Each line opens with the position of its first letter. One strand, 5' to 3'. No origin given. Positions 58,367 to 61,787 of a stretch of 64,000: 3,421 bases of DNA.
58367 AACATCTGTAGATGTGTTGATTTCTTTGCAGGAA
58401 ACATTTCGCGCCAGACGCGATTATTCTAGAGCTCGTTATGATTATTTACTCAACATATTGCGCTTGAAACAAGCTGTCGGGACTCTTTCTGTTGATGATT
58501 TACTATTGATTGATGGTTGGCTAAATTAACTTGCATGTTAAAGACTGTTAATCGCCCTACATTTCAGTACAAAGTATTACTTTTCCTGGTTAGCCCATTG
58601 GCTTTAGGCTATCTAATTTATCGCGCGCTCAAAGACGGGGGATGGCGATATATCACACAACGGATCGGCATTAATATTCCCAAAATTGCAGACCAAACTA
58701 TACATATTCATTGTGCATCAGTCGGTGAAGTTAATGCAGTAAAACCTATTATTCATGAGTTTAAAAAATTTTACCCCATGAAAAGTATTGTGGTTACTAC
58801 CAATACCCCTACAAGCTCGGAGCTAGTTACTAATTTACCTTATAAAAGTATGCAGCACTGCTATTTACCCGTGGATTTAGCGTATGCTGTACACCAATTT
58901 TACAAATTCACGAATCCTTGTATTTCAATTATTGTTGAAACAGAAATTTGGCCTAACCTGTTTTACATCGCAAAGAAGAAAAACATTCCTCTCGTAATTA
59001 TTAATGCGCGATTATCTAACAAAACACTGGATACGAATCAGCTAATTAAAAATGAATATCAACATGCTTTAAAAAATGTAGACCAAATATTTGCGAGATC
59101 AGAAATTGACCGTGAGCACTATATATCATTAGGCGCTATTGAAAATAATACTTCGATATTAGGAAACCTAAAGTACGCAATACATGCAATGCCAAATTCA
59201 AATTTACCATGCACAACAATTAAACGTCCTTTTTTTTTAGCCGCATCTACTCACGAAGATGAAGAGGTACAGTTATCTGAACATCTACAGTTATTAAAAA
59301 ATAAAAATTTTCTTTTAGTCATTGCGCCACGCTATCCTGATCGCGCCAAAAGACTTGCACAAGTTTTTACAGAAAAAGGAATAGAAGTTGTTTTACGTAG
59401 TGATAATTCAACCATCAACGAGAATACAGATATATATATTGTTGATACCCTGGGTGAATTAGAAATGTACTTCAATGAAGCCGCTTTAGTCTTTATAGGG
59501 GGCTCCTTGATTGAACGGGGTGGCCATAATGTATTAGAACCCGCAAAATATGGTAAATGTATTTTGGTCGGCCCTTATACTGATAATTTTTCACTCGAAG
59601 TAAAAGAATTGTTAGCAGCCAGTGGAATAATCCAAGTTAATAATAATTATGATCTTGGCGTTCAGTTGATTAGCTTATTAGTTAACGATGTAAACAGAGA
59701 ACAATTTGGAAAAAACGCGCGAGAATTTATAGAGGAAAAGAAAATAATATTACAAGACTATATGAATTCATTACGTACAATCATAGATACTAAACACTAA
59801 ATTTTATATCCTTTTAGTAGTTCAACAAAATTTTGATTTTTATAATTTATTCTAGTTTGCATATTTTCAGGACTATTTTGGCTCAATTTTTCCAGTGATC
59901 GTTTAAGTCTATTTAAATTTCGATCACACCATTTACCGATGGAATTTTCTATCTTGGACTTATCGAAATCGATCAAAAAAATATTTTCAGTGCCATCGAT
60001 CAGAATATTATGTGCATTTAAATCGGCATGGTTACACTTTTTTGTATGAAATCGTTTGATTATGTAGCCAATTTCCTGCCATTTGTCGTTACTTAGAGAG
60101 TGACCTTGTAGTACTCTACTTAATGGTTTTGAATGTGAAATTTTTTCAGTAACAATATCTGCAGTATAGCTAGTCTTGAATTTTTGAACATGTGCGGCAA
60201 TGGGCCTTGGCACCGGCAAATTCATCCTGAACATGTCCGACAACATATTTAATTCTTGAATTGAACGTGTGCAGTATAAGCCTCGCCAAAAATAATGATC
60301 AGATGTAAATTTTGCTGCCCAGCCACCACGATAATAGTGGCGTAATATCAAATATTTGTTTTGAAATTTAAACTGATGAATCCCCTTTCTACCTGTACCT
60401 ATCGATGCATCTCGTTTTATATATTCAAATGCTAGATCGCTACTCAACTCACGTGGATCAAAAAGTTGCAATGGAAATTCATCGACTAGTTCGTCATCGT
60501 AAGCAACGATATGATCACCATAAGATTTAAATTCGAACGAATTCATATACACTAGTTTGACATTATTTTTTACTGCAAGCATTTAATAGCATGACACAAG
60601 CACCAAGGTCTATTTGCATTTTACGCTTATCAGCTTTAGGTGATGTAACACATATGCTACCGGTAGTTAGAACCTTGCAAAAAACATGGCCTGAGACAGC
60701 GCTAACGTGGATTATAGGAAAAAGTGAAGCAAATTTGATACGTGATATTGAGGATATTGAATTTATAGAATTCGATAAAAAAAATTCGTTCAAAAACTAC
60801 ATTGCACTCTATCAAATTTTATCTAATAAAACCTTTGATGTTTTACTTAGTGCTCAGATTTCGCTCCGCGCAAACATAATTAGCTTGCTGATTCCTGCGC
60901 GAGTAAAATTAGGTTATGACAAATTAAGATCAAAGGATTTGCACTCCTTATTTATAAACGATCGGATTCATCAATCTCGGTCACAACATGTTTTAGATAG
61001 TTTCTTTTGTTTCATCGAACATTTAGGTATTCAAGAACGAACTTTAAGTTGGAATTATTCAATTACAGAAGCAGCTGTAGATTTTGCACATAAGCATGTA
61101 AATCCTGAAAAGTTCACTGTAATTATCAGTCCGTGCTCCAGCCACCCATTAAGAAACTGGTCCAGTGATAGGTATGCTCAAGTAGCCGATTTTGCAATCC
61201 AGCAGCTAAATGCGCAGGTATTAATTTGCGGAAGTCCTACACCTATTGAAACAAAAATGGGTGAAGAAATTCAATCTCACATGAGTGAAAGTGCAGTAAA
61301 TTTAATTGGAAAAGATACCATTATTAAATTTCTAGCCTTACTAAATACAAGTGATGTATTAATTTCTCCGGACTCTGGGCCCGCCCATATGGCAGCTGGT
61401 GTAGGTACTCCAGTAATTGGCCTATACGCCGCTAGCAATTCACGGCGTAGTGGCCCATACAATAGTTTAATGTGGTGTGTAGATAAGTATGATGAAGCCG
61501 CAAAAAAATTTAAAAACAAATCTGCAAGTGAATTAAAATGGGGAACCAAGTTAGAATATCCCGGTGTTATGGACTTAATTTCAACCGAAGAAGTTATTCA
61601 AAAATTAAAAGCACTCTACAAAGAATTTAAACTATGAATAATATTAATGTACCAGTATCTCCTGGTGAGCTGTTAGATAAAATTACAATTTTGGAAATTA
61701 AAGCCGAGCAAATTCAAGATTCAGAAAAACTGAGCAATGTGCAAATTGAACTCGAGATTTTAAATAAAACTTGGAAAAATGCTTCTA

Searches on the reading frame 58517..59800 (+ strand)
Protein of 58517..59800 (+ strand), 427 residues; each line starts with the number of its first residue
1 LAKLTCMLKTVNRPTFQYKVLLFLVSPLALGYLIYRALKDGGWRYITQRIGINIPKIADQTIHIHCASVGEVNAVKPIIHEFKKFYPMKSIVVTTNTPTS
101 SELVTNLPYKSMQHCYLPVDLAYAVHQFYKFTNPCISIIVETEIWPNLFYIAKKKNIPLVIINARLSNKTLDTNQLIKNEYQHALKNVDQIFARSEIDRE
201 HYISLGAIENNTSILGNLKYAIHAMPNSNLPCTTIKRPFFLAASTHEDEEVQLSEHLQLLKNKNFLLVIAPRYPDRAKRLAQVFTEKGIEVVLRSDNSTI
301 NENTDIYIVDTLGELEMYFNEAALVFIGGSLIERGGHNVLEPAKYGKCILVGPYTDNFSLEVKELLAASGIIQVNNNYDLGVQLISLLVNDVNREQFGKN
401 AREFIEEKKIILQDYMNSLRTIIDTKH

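Call 58: search_protein_families(library=pfam, proteins=[window:58517-59800:+], max_evalue=1e-8)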
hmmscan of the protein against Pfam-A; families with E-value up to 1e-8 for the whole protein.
window:58517-59800:+ (427 aa): 1 family
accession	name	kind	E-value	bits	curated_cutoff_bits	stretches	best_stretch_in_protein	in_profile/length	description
PF04413.22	Glycos_transf_N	-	1.2e-50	172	23.9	1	47-221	4-178/179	3-Deoxy-D-manno-octulosonic-acid transferase (kdotransferase)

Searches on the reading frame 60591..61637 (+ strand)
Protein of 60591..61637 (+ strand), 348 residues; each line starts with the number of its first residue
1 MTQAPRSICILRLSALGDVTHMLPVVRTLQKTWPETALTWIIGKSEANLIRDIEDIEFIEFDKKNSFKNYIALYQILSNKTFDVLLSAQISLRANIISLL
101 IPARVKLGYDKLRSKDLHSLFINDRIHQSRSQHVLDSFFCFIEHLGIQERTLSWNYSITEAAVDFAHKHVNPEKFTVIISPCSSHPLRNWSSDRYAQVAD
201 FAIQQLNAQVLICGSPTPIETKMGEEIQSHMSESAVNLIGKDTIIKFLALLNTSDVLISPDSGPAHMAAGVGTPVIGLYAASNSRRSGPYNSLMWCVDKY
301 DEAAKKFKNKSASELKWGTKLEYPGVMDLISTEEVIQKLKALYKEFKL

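Call 58: search_protein_families(library=pfam, proteins=[window:60591-61637:+], max_evalue=1e-8)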
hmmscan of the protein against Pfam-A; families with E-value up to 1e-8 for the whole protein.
window:60591-61637:+ (348 aa): 1 family
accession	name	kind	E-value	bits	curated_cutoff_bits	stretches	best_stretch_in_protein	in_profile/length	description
PF01075.23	Glyco_transf_9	-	5.2e-40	137.8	22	1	72-312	3-242/247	Glycosyltransferase family 9 (heptosyltransferase)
